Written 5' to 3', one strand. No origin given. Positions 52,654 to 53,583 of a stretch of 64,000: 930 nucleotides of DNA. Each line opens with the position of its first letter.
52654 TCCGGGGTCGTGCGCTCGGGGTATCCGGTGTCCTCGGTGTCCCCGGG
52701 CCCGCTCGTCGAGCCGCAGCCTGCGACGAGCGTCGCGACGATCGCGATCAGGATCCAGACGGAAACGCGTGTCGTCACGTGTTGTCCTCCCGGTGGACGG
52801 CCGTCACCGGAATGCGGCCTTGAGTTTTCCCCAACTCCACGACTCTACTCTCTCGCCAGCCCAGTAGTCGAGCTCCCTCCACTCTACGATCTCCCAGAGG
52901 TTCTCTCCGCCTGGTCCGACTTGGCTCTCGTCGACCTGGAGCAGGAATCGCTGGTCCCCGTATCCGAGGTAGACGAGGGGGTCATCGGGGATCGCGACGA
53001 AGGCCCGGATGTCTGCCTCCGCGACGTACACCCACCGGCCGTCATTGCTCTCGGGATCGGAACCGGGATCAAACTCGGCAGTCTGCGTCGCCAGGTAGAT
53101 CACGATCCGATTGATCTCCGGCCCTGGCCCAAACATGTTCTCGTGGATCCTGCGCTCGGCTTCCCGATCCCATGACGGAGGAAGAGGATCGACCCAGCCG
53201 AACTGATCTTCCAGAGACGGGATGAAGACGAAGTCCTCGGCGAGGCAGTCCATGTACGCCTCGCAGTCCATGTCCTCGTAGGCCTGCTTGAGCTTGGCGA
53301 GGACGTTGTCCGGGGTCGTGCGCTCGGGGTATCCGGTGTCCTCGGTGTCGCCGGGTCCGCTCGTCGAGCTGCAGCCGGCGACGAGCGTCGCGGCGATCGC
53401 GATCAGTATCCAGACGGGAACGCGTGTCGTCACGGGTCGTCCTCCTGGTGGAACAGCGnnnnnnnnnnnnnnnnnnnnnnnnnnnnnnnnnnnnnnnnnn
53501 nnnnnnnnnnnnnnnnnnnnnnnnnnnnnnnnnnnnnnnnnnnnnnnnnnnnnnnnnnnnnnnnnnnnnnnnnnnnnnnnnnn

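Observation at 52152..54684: Tandem array of four NTF2/SnoaL-like lipoprotein paralogs, two of them joined by an apparent frameshift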

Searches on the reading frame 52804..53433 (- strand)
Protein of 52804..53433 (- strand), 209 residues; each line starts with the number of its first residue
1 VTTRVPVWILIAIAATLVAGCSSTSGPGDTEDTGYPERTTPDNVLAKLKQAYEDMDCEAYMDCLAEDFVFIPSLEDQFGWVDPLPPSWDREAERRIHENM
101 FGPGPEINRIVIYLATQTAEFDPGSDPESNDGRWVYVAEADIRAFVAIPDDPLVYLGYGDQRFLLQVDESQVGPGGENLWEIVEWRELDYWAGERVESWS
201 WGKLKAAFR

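Call 4: search_protein_families(library=pfam, proteins=[window:52804-53433:-], max_evalue=1)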
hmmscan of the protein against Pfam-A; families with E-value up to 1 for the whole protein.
window:52804-53433:- (209 aa): 0 families

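Call 5: find_encoding_contigs(protein=window:52804-53433:-, flank=6000, max_places=10)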
Protein window:52804-53433:- (209 aa): 3 contigs read that carry it; 2 places shown.
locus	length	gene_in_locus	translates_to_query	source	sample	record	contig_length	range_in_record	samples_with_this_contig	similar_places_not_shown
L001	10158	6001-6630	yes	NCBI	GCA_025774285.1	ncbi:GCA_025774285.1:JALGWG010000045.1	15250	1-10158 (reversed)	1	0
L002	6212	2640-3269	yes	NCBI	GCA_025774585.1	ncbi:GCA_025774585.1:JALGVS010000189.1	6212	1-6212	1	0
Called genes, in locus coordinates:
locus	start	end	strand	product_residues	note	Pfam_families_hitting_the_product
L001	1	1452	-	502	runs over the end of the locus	PF00089:Trypsin, PF13365:Trypsin_2, PF00595:PDZ, PF13180:PDZ_2, PF17820:PDZ_6, PF00595:PDZ (weak), PF13180:PDZ_2, PF17820:PDZ_6, +1 more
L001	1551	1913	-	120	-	-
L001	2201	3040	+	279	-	PF00149:Metallophos (weak), PF12850:Metallophos_2 (faint)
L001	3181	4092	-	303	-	PF03687:UPF0164, PF19572:PorV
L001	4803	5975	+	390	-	-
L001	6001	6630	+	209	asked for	-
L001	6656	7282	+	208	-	-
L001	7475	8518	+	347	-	PF02517:Rce1-like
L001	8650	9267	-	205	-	-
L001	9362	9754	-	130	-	PF01894:YjbQ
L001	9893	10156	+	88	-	?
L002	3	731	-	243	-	?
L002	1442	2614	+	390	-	-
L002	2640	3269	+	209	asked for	-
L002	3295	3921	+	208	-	-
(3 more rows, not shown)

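Call 15: list_cluster_members(proteins=[P0001, window:52804-53433:-, window:55311-56222:+])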
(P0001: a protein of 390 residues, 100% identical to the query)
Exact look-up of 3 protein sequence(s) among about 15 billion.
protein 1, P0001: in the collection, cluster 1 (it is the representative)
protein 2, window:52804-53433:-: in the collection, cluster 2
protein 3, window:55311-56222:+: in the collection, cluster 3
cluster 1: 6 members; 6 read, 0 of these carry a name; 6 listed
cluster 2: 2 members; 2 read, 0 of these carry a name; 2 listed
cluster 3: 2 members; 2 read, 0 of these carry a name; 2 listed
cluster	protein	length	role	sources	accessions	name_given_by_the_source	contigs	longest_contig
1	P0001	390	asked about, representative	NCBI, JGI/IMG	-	-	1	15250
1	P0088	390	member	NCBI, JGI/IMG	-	-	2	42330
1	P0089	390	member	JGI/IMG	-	-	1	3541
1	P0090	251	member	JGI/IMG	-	-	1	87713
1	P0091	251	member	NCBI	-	-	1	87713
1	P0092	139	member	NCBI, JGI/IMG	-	-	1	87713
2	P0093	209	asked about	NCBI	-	-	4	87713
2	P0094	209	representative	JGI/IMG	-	-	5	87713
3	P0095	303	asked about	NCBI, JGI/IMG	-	-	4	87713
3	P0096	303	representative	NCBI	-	-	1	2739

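Call 17: find_encoding_contigs(protein=P0088, flank=10000, max_places=10)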
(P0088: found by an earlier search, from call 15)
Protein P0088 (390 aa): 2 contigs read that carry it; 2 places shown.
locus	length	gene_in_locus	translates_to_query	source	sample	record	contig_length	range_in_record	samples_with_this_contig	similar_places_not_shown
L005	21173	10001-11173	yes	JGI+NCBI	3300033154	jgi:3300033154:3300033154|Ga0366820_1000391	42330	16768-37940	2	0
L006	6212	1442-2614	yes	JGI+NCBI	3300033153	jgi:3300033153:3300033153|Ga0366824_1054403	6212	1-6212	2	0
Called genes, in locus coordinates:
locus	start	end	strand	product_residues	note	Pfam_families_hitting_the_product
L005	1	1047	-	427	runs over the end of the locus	PF11741:AMIN, PF01520:Amidase_3, PF01476:LysM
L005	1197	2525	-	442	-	PF00675:Peptidase_M16, PF05193:Peptidase_M16_C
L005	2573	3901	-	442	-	PF00675:Peptidase_M16, PF05193:Peptidase_M16_C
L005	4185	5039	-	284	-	PF00140:Sigma70_r1_2, PF04542:Sigma70_r2, PF04539:Sigma70_r3, PF04545:Sigma70_r4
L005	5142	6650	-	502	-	PF00089:Trypsin, PF13365:Trypsin_2, PF00595:PDZ, PF13180:PDZ_2, PF17820:PDZ_6, PF00595:PDZ (weak), PF13180:PDZ_2, PF17820:PDZ_6, +1 more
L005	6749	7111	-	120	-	-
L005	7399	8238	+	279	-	PF00149:Metallophos (weak), PF12850:Metallophos_2 (faint)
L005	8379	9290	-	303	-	PF03687:UPF0164, PF19572:PorV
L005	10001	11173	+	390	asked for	-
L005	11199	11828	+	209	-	-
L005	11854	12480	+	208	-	-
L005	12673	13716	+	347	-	PF02517:Rce1-like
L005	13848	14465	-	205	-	-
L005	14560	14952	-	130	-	PF01894:YjbQ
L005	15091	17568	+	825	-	PF00403:HMA, PF00122:E1-E2_ATPase, PF00702:Hydrolase, PF08282:Hydrolase_3 (faint)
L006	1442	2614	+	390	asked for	-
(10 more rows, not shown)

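Call 18: find_encoding_contigs(protein=P0091, flank=3000, max_places=10)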
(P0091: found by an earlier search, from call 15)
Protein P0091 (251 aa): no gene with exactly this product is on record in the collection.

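Call 29: predict_structure(alignment_id=A3)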
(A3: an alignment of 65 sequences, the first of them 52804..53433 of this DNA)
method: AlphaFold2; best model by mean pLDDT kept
length: 209 residues; sequences in the alignment: 65
mean_pLDDT: 87.7   pTM: 0.80
mean pLDDT of the five models: 87.7, 87.6, 86.9, 86.9, 86.4
residues with pLDDT >= 90: 136; 70-90: 41; 50-70: 30; < 50: 2
segments of 3 or more residues with pLDDT < 50: none
pLDDT, mean of each block of 10 residues (from residue 1): 61 67 57 91 98 97 98 92 94 96 87 97 90 96 91 90 97 96 94 66 88
secondary structure, 60 per line:
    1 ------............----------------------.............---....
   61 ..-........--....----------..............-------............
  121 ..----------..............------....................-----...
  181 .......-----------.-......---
elements in order: H7-18 H41-53 H57-62 E64-71 H74-77 H90-101 E109-122 E133-146 E153-172 E178-187 H201-206

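Call 32: fold_search(model_id=the predicted structure, library=pdb)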
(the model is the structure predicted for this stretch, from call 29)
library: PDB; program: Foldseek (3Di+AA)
matches with E <= 10: 983; with E <= 0.001: 327
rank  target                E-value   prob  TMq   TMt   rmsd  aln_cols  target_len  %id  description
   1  3ejv                  4.7e-07  1.00  0.43  0.54   5.4       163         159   16  Crystal structure of a cystatin-like protein (saro_2766) from novosphingobium aromaticivorans dsm at 1.40 A resolution (released 2008-09-30)
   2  8t6n_E                1.3e-06  1.00  0.42  0.53   5.9       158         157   16  Crystal structure of T33-27.1: Deep-learning sequence design of co-assembling tetrahedron protein nanoparticles (released 2024-04-24)
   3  7yls_A                5.3e-06  1.00  0.45  0.57   5.9       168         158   14  Structure of a bacteria protein complex (released 2023-06-14)
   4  8h2t_A                5.6e-06  1.00  0.47  0.59   5.8       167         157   13  Cryo-EM structure of IadD/E dioxygenase bound with IAA (released 2023-06-14)
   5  5x9k_B                6.0e-06  1.00  0.37  0.48   8.2       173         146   11  Structure of AusH from Aspergillus nidulans (released 2017-07-26)
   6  2chc_A                7.1e-06  1.00  0.43  0.51   4.7       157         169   15  Structure of Rv3472(D26N), a function unknown protein from Mycobacterium tuberculosis (released 2007-05-01)
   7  8k0a_B                9.7e-06  1.00  0.42  0.50  20.3       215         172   12  CryoEM structure of 3-phenylpropionate/cinnamic acid dioxygenase HcaE-HcaF complex (released 2024-07-10)
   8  2chc_B                1.2e-05  1.00  0.46  0.58   5.1       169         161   14  Structure of Rv3472(D26N), a function unknown protein from Mycobacterium tuberculosis (released 2007-05-01)
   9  3gwr_A                1.3e-05  1.00  0.46  0.72   4.6       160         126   14  Crystal structure of Putative calcium/calmodulin-dependent protein kinase type II association domain (YP_315894.1) fro (released 2009-04-14)
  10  2chc_C                1.3e-05  1.00  0.46  0.58   5.4       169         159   13  Structure of Rv3472(D26N), a function unknown protein from Mycobacterium tuberculosis (released 2007-05-01)
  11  3s5c_F                1.4e-05  1.00  0.47  0.64   5.0       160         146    8  Crystal Structure of a Hexachlorocyclohexane dehydrochlorinase (LinA) Type2 (released 2012-05-23)
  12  4std_A                1.4e-05  1.00  0.46  0.57   3.7       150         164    7  HIGH RESOLUTION STRUCTURES OF SCYTALONE DEHYDRATASE-INHIBITOR COMPLEXES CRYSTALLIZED AT PHYSIOLOGICAL PH (released 1999-12-29)
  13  3gwr_B                1.6e-05  1.00  0.47  0.74   4.6       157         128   13  Crystal structure of Putative calcium/calmodulin-dependent protein kinase type II association domain (YP_315894.1) fro (released 2009-04-14)
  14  7f0o_B                1.6e-05  1.00  0.37  0.50   5.7       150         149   13  Crystal structure of selenomethionine-labeled isomerase NsrQ (released 2022-04-20)
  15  4j8t_D                1.7e-05  1.00  0.37  0.55   5.2       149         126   13  Engineered Digoxigenin binder DIG10.2 (released 2013-06-26)
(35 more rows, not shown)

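Call 37: search_protein_families(library=pfam, alignment_id=A3, max_evalue=0.01)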
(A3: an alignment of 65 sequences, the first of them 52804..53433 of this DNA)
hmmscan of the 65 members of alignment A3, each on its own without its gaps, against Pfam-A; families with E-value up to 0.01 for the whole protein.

A. member 1, window:52804-53433:- (209 aa): 0 families

B. families by the number of members that match (of 65 scanned): 1 family
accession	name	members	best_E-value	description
PF13474.12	SnoaL_3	1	0.0077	SnoaL-like domain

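Call 38: search_solved_structures(query=A3, max_evalue=1)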
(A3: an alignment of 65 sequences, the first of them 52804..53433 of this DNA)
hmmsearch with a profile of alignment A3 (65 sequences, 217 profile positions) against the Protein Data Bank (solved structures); distinct sequences matched with E-value up to 1: 0.

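Call 39: find_related_loci(query=A3, collection=genome_contigs, flank=4000)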
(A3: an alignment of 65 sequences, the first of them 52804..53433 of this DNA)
Query A3 (209 aa) in genome_contigs; peptide patterns used: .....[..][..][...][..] (x = any residue, [..] = any of these).
64 stretches matched a pattern; 39 encode a relative of the query (tblastn E <= 1e-3); 39 distinct loci.
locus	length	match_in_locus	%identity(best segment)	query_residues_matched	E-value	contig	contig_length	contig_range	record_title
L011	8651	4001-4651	42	3-208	1e-47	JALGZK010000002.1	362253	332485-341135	MAG: bacterium isolate BHB10-38_Bin_124 BHB10-38_Bin_124_scaffold_2, whole genome shotgun sequence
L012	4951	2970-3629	38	3-208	2e-45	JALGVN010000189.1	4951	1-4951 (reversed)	MAG: bacterium isolate AB_69_Bin_103 AB_69_Bin_103_scaffold_42762, whole genome shotgun sequence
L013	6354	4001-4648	38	7-208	7e-43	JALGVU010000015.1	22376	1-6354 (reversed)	MAG: bacterium isolate Meg19_46_Bin_182 Meg19_46_Bin_182_scaffold_2132, whole genome shotgun sequence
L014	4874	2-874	43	20-209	2e-41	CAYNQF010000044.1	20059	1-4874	MAG TPA_asm: uncultured bacterium isolate binchicken_co150_59 genome assembly, contig: NODE_5895_length_20059_cov_7.0162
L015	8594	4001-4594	39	9-208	1e-39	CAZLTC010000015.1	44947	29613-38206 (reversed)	MAG TPA_asm: uncultured bacterium isolate SRP185410_co2_414 genome assembly, contig: NODE_790_length_44947_cov_8.566872,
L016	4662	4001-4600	41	1-209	3e-39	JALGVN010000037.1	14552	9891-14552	MAG: bacterium isolate AB_69_Bin_103 AB_69_Bin_103_scaffold_5585, whole genome shotgun sequence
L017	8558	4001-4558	39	20-209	2e-37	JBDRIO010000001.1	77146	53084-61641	MAG: Candidatus Eisenbacteria bacterium isolate MEGAHIT-group-1.590 k141_9729261, whole genome shotgun sequence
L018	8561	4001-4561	44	20-209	7e-37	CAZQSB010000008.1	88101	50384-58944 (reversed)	MAG TPA_asm: uncultured bacterium isolate SRP332253_co2_189 genome assembly, contig: NODE_187_length_88101_cov_5.379052,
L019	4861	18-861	40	20-209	3e-35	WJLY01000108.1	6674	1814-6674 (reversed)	MAG: Candidatus Effluviviaceae Genus IV sp. isolate Bin_501 k141_1515778, whole genome shotgun sequence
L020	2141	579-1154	39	17-208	8e-35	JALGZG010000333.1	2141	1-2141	MAG: bacterium isolate SY70-5-8_Bin_20 SY70-5-8_Bin_20_scaffold_93928, whole genome shotgun sequence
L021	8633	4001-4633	36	1-209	6e-35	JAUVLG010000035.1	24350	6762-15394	MAG: Candidatus Eisenbacteria bacterium isolate CSMAG_500 CSMAG_500_k141_177332_length_24350_cov_16.8394, whole genome s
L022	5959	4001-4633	36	1-209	3e-34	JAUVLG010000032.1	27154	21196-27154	MAG: Candidatus Eisenbacteria bacterium isolate CSMAG_500 CSMAG_500_k141_622798_length_27154_cov_16.1399, whole genome s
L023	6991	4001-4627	40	7-209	2e-33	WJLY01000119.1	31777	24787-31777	MAG: Candidatus Effluviviaceae Genus IV sp. isolate Bin_501 k141_1726018, whole genome shotgun sequence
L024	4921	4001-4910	39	20-209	3e-33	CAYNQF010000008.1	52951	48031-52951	MAG TPA_asm: uncultured bacterium isolate binchicken_co150_59 genome assembly, contig: NODE_1235_length_52951_cov_6.8463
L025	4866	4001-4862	38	20-209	8e-33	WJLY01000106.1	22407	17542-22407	MAG: Candidatus Effluviviaceae Genus IV sp. isolate Bin_501 k141_1472761, whole genome shotgun sequence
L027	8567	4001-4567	37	20-208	3e-31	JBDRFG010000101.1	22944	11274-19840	MAG: Candidatus Eisenbacteria bacterium isolate MEGAHIT-group-1.358 k141_10098321, whole genome shotgun sequence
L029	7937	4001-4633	33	5-209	7e-29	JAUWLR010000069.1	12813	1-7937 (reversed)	MAG: Candidatus Eisenbacteria bacterium isolate CSMAG_2377 CSMAG_2377_k141_1583756_length_12813_cov_11.9809, whole genom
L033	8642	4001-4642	32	4-209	3e-26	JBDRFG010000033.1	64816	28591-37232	MAG: Candidatus Eisenbacteria bacterium isolate MEGAHIT-group-1.358 k141_8938609, whole genome shotgun sequence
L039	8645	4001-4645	29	4-208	5e-22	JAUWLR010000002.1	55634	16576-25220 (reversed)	MAG: Candidatus Eisenbacteria bacterium isolate CSMAG_2377 CSMAG_2377_k141_781571_length_55634_cov_16.0000, whole genome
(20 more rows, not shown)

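Call 40: search_protein_families(library=ncbifam, proteins=[window:52804-53433:-], max_evalue=0.1)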
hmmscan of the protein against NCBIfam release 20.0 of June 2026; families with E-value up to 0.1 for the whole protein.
window:52804-53433:- (209 aa): 0 families
